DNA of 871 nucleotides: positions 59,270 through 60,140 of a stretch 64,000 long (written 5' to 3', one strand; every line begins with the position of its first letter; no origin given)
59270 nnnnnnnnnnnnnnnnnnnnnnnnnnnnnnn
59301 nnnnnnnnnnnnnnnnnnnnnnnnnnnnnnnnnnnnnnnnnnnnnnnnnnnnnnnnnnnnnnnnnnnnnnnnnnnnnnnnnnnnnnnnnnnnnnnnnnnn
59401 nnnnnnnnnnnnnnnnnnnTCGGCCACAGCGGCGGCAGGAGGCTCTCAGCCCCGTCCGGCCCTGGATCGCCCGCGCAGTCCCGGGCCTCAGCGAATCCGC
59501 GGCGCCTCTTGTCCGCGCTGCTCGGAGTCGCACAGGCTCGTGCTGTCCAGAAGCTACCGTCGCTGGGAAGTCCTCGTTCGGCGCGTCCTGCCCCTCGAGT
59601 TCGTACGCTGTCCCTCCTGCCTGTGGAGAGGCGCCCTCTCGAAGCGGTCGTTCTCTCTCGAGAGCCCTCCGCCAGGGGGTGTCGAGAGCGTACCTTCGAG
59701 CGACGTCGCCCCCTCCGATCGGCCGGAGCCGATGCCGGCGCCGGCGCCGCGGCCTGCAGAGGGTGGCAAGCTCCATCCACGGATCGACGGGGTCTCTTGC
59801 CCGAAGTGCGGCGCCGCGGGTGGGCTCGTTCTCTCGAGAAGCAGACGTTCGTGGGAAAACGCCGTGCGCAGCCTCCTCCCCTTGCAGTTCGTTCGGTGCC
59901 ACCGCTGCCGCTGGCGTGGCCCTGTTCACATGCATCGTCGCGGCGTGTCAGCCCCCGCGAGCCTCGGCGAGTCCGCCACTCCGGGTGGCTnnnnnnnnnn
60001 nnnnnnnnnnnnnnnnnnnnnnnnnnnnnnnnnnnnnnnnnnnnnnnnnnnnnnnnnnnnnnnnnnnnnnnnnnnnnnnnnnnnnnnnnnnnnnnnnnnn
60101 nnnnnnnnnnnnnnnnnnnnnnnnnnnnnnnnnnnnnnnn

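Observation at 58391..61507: Giant fusion protein: exported NTF2-like domain, TM, ankyrin repeats, duplicated Cys4 zinc-ribbon repeats, GT-C-like polytopic glycosyltransferase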

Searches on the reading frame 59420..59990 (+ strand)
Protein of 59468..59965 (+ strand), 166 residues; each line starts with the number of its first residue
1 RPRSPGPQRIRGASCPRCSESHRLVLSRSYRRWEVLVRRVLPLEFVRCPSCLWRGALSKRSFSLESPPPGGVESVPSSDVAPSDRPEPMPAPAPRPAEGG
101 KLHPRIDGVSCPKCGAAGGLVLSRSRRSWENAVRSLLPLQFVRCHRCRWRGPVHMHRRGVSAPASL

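Call 19: find_homologous_proteins(query=window:59486-59947:+, max_evalue=0.01)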
Query seq(154 aa): 116 candidates shared short words with the query, none scored E <= 0.01.

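Call 36: search_protein_families(library=pfam, proteins=[window:59420-59990:+], max_evalue=10)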
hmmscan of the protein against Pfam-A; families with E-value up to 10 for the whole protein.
window:59420-59990:+ (190 aa): 14 families
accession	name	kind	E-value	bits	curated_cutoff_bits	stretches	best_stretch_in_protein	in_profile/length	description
PF23454.1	Zn_ribbon_Brz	-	0.001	20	27.9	1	122-133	3-14/58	Transcriptional regulator Brz zinc beta ribbon domain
PF14354.12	Lar_restr_allev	-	0.0012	19.5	28.6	1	126-169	5-35/58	Restriction alleviation protein Lar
PF09526.16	DUF2387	-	0.009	16.5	25.9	1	26-42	6-22/72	Probable metal-binding protein (DUF2387)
PF01396.24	Zn_ribbon_Top1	-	0.022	15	32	1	125-143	2-18/39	Topoisomerase DNA binding C4 zinc finger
PF13717.11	Zn_ribbon_4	-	0.028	14.8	30.3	0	125-132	3-10/36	zinc-ribbon domain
PF22415.1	PSV_ORF131-like_dom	-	0.056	13.9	27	1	125-140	23-38/80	PSV_Hypothetical protein ORF131-like domain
PF23451.1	Zn_ribbon_PaaD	-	0.087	12.9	27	1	123-133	13-23/53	PaaD zinc beta ribbon domain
PF23733.2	GRXCR1-2_C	-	0.37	11.2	26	1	30-67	11-35/47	GRXCR1/2, C-terminal domain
PF24440.1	DUF7559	-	0.52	11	27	0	27-40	34-47/52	Family of unknown function (DUF7559)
PF19134.6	DUF5817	-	0.59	10.6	31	0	28-40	21-33/57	Domain of unknown function (DUF5817)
PF12760.12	Zn_ribbon_IS1595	-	0.91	10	25.4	1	29-49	19-38/46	Transposase zinc-ribbon domain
PF13248.11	Zn_ribbon_3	-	1.4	9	27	1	125-132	3-10/26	zinc-ribbon domain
PF24292.1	DUF7479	-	2.4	8.8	27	0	122-132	28-38/60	Domain of unknown function (DUF7479)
PF13719.11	Zn_ribbon_5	-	7.1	6.9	29.3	0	30-43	4-17/37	zinc-ribbon domain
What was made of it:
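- The best Pfam E-value is 1e-3, covers one knuckle only and is below the cut-off (call 36).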

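Call 91: search_dna_similar(query=window:59468-59965:+, collection=plasmids, mode=protein, max_evalue=0.01, max_rows=10)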
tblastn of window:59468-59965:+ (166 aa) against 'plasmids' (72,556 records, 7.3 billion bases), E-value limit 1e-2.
No match.
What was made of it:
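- On Zinc ribbon: No external homologs were found to test conservation (calls 19, 91).
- Tried and rejected: tblastn of the Zn repeats against plasmids gave no match (call 91).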
